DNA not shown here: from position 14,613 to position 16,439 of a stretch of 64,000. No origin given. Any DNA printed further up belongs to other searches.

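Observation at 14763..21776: Hybrid GlcD/GlcF-like dehydrogenase plus EtfBA plus fused cytochrome-b/HdrD-like membrane oxidoreductase: a putative substrate-to-quinone ETF chain of unknown substrate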

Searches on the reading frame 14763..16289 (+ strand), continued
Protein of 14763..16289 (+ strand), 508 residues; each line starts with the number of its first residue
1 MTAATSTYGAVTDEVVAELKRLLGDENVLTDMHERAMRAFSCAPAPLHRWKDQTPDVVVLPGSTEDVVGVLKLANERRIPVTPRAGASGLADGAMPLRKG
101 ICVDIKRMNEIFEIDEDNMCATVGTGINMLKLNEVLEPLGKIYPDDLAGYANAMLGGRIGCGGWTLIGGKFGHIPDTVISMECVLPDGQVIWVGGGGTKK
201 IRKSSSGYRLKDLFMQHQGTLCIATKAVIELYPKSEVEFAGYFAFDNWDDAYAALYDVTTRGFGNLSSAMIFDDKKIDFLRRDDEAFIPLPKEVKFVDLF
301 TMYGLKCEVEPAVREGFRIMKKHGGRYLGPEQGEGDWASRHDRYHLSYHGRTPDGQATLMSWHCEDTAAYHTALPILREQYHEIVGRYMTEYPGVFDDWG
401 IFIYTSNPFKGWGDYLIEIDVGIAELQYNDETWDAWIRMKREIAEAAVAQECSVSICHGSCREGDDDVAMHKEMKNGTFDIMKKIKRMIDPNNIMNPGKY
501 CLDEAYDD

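Call 52: search_solved_structures(query=A1, max_evalue=1e-10, show_alignments=5)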
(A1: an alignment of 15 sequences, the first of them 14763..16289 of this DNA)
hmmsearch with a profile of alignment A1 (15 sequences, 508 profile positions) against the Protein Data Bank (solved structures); distinct sequences matched with E-value up to 1e-10: 42.
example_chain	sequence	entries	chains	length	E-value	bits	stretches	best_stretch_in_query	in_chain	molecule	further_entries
3pm9_A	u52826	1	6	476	9.7e-53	182.8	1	14-294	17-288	Putative oxidoreductase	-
8jdb_A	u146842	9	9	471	5.7e-51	176.9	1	9-344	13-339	Probable D-lactate dehydrogenase, mitochondrial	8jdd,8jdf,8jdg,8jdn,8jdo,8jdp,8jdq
8jdc_A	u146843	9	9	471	5.8e-51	176.9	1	9-344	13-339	Probable D-lactate dehydrogenase, mitochondrial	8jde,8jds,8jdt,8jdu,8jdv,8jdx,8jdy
7qh2_C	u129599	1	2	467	1.5e-50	175.6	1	52-277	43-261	Lactate dehydrogenase (NAD(+),ferredoxin) subunit LctD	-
9qgz_A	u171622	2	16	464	2.9e-44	154.8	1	14-262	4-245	Glycolate oxidase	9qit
2uuu_A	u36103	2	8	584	2.2e-37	132.1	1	51-499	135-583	ALKYLDIHYDROXYACETONEPHOSPHATE SYNTHASE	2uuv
4bc7_A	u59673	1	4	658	7.3e-37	130.4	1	50-278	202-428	ALKYLDIHYDROXYACETONEPHOSPHATE SYNTHASE, PEROXISOMAL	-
4bca_A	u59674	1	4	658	9.4e-37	130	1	50-278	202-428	ALKYLDIHYDROXYACETONEPHOSPHATE SYNTHASE, PEROXISOMAL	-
4bby_A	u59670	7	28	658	9.4e-37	130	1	50-278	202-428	ALKYLDIHYDROXYACETONEPHOSPHATE SYNTHASE, PEROXISOMAL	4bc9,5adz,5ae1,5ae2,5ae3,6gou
6lpn_A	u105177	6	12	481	1e-33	120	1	55-256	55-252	D-2-hydroxyglutarate dehydrogenase, mitochondrial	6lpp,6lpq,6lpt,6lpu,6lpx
8s7s_A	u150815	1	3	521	6.9e-24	87.6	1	9-248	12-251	Oxidoreductase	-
8s7r_A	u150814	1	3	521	1.4e-23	86.5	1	9-248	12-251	Oxidoreductase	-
9h40_A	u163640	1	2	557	1.6e-23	86.4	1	9-253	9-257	p-cresol methylhydroxylase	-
8s7t_A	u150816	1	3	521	1.7e-23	86.3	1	9-248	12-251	Oxidoreductase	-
8s7w_A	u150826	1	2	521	2.9e-23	85.5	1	9-248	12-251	Oxidoreductase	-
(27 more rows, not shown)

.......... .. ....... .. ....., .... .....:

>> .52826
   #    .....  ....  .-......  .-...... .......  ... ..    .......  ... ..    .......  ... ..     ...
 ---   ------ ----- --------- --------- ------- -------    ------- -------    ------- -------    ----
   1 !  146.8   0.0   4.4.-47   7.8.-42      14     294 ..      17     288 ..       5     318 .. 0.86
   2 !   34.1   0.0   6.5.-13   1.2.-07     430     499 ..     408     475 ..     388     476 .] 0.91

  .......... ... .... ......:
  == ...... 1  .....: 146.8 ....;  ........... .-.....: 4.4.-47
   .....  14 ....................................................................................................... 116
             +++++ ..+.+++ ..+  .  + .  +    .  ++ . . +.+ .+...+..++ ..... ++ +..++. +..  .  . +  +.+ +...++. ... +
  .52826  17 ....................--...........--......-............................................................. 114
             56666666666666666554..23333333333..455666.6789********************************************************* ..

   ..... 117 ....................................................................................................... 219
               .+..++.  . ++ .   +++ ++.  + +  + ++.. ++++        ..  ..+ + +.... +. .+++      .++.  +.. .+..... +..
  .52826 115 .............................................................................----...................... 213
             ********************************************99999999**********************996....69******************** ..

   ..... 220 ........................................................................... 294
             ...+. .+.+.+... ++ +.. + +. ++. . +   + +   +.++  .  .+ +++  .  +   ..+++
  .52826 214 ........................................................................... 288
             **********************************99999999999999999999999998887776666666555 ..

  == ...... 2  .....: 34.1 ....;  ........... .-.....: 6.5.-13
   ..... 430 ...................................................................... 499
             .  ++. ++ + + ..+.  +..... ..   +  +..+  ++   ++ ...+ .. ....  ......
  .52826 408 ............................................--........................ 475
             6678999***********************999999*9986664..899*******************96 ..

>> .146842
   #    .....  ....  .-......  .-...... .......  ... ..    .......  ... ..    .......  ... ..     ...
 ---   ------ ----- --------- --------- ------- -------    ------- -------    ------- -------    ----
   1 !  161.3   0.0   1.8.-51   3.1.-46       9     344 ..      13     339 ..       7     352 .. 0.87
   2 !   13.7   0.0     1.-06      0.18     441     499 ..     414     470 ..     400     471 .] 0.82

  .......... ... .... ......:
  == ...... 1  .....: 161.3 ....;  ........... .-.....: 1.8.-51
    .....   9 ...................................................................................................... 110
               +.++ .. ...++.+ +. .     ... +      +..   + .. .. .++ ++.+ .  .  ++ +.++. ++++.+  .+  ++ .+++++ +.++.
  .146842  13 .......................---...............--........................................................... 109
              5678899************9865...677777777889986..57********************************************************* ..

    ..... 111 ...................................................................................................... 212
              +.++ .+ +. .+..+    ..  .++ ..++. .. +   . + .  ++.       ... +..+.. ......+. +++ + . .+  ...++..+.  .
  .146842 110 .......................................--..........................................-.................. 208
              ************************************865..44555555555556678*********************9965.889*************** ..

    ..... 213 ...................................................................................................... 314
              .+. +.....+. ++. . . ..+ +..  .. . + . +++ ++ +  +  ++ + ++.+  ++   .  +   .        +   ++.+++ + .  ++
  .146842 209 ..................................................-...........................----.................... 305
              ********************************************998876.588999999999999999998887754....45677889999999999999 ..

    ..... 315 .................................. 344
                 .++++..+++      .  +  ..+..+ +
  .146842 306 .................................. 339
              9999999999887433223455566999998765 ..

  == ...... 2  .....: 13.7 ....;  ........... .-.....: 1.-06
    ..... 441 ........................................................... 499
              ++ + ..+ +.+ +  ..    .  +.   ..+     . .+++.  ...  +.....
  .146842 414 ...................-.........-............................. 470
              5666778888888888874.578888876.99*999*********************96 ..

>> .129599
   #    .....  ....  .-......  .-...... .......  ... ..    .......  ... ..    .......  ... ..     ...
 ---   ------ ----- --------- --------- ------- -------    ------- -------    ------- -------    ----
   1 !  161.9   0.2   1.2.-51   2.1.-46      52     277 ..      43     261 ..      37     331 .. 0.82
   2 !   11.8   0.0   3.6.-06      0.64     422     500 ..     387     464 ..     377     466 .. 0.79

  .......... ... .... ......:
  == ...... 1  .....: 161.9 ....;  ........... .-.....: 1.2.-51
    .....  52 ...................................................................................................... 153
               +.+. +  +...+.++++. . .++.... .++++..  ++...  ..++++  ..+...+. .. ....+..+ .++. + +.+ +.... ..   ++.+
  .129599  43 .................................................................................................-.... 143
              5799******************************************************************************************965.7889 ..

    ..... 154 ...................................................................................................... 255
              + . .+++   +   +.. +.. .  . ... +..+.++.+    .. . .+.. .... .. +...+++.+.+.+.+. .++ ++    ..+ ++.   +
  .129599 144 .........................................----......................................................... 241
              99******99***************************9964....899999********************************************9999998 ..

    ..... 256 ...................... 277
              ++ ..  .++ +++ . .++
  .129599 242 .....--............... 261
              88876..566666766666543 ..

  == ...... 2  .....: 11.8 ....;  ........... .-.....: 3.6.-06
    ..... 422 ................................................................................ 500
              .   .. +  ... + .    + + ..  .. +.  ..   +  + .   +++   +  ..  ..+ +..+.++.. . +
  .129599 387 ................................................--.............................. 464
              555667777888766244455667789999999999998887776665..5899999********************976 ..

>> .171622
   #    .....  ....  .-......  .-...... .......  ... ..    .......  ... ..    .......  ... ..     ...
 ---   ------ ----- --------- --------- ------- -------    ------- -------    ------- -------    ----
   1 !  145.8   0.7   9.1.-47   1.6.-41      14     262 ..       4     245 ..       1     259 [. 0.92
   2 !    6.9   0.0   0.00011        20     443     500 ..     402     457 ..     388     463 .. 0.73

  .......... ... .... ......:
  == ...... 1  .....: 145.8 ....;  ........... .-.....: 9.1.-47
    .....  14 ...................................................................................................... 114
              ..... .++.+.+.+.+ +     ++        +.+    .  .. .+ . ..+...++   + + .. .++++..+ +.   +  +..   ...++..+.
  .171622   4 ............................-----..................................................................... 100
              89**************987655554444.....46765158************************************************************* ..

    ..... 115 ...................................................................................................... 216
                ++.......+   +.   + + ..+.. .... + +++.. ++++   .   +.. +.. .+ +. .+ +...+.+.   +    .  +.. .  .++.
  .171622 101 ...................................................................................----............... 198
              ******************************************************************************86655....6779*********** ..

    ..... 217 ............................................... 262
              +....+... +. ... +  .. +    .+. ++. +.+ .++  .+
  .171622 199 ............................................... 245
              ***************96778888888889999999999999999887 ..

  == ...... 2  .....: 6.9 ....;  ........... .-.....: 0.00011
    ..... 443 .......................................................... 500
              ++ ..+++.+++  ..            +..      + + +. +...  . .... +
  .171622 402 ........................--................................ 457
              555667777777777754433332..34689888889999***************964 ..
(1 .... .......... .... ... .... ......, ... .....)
